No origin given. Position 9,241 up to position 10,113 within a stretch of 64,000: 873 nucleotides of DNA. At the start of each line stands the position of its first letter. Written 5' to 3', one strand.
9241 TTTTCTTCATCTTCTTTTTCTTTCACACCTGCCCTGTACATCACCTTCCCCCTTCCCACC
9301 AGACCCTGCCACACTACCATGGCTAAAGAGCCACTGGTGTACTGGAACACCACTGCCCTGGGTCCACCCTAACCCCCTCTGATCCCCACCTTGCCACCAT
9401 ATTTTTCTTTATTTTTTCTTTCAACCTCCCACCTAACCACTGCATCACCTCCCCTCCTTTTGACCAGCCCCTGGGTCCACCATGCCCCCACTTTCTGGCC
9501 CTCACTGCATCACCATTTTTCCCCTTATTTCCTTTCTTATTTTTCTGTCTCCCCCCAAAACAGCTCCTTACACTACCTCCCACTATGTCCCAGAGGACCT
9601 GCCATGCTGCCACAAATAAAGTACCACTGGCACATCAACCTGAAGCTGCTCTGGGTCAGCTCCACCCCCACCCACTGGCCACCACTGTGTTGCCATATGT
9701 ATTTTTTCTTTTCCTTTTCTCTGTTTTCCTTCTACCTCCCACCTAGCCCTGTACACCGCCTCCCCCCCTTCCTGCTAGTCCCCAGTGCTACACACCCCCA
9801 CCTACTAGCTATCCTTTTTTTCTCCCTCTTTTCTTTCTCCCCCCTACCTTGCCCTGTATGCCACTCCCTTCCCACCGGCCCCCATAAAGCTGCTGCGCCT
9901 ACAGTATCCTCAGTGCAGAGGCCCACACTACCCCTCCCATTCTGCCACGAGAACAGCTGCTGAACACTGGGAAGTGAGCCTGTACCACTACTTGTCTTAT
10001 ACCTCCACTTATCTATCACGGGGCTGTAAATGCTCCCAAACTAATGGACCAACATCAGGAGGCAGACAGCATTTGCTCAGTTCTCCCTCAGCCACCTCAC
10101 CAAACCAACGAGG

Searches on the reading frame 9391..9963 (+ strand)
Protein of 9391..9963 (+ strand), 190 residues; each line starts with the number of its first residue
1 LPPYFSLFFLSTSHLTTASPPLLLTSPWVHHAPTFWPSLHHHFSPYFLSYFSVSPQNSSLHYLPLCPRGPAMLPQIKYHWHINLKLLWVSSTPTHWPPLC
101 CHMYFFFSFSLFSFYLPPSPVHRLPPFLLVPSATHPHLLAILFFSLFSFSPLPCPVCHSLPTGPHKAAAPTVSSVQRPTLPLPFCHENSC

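Call 58: search_protein_families(library=pfam, proteins=[window:9391-9963:+], max_evalue=0.01)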
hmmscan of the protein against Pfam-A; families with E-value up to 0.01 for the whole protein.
window:9391-9963:+ (190 aa): 0 families
